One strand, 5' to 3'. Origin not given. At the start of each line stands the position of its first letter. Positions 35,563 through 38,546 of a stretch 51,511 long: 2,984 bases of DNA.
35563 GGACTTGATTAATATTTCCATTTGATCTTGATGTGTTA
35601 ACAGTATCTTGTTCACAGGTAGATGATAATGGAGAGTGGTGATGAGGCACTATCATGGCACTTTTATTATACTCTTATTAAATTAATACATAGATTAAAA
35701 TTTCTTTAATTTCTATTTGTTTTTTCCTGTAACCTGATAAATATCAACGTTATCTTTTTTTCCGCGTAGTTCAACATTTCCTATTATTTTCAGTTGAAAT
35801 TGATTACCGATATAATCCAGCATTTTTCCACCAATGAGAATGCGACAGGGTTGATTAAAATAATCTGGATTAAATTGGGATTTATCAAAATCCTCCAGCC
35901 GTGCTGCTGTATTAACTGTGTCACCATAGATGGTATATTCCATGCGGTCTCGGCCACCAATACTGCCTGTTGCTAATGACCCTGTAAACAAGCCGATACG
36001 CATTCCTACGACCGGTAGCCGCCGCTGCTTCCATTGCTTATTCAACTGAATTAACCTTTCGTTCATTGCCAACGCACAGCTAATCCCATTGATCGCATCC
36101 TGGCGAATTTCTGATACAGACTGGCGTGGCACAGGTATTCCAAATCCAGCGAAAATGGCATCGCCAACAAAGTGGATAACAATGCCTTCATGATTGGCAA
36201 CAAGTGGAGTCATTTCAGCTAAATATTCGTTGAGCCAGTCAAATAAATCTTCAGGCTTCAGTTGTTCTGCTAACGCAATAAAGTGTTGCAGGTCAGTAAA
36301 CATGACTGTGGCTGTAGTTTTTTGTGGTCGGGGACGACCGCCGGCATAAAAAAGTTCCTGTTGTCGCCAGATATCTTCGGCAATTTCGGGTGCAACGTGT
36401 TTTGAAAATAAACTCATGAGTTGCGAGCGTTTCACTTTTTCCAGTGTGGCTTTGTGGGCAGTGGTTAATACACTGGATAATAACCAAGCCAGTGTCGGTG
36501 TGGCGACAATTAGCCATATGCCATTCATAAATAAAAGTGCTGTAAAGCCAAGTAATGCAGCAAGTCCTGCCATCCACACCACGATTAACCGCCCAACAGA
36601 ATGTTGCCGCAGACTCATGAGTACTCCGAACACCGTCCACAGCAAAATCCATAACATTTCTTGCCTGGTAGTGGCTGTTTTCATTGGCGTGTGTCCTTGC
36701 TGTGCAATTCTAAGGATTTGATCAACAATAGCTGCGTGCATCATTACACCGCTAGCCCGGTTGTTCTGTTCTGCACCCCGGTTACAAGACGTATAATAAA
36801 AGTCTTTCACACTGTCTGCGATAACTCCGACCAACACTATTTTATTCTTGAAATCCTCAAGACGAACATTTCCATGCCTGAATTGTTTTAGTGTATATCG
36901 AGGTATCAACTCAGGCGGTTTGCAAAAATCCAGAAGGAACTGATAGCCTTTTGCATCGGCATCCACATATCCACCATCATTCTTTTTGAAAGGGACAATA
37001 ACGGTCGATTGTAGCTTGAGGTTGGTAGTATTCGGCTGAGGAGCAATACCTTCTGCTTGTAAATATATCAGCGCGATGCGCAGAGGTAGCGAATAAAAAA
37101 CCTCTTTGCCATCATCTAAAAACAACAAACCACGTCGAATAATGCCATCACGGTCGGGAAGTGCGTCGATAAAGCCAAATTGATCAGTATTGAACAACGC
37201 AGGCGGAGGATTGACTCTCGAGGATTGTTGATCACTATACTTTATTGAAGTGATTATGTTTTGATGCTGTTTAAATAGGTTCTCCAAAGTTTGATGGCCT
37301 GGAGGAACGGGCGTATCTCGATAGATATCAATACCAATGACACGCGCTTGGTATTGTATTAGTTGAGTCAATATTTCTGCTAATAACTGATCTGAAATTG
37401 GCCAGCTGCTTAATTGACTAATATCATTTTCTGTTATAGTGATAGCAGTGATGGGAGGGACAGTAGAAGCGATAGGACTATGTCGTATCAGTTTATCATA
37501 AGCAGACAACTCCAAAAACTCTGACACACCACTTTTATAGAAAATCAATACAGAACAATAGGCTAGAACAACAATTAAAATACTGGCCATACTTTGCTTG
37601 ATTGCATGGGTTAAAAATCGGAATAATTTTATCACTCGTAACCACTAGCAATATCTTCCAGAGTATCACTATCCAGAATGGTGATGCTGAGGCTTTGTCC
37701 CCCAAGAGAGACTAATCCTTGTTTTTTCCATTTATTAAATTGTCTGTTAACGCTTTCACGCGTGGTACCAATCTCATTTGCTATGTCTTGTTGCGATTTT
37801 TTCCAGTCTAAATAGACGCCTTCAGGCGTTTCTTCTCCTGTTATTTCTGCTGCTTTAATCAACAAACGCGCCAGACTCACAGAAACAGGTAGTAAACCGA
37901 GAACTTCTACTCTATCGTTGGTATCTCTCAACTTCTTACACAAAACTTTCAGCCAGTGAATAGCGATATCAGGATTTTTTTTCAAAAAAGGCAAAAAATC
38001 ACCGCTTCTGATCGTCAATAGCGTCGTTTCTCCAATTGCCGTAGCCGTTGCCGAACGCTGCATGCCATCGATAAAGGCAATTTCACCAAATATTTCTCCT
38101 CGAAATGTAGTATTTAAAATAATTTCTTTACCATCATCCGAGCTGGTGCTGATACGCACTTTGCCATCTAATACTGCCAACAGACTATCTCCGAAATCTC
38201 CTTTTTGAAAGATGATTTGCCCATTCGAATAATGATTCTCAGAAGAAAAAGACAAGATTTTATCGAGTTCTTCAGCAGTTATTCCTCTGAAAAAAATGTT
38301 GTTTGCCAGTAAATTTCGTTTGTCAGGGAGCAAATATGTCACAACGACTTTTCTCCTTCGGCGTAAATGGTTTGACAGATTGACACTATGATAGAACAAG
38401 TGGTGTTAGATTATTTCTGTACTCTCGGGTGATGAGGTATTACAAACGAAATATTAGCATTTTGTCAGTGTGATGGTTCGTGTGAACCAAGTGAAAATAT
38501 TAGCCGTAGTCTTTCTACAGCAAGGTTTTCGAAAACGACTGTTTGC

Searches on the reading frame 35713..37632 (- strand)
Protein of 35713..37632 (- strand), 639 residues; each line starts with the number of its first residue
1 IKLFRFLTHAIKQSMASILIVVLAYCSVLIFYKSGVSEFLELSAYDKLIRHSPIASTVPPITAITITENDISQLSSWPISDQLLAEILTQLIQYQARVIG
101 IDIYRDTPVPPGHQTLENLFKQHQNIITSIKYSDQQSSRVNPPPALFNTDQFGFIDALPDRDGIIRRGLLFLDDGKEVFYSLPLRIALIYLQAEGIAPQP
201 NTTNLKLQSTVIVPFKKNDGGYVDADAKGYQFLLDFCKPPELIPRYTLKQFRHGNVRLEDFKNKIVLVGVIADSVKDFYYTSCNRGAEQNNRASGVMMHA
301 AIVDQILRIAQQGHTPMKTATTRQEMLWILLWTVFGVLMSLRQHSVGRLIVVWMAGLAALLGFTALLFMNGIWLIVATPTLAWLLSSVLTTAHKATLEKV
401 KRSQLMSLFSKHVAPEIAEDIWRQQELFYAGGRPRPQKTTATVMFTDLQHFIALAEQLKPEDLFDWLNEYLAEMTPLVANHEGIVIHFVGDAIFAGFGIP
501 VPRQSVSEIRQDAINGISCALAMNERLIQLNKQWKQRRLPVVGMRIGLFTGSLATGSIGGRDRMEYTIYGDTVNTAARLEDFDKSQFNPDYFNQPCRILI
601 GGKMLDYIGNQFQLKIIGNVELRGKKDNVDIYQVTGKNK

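Call 24: search_protein_families(library=pfam, proteins=[window:35713-37632:-], max_evalue=0.001)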
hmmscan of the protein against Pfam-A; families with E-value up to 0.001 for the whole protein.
window:35713-37632:- (639 aa): 2 families
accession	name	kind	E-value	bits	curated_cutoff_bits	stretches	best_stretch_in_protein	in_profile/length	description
PF05226.16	CHASE2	-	1.2e-55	189.3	26.3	1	27-338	5-257/257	CHASE2 domain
PF00211.25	Guanylate_cyc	-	7.6e-22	78.2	21.9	1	437-635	5-182/183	Adenylate and Guanylate cyclase catalytic domain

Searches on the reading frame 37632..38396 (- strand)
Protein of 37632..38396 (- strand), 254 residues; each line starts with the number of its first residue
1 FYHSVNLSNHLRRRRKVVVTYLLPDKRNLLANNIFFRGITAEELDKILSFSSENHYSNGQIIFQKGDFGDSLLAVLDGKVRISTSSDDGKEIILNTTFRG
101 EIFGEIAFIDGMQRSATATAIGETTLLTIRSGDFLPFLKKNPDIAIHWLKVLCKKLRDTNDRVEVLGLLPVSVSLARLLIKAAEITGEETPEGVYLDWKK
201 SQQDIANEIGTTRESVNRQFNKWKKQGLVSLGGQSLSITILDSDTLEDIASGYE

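Call 24: search_protein_families(library=pfam, proteins=[window:37632-38396:-], max_evalue=0.001)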
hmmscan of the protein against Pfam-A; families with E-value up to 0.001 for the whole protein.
window:37632-38396:- (254 aa): 3 families
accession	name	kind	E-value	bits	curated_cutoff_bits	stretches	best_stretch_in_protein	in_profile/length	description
PF00027.35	cNMP_binding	-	1.6e-23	82.9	27.5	1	54-141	2-89/89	Cyclic nucleotide-binding domain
PF13545.12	HTH_Crp_2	-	7.7e-15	55.1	27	1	175-249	3-70/70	Crp-like helix-turn-helix domain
PF00325.26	Crp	-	7.2e-07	29.3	21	1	201-228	4-31/32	Bacterial regulatory proteins, crp family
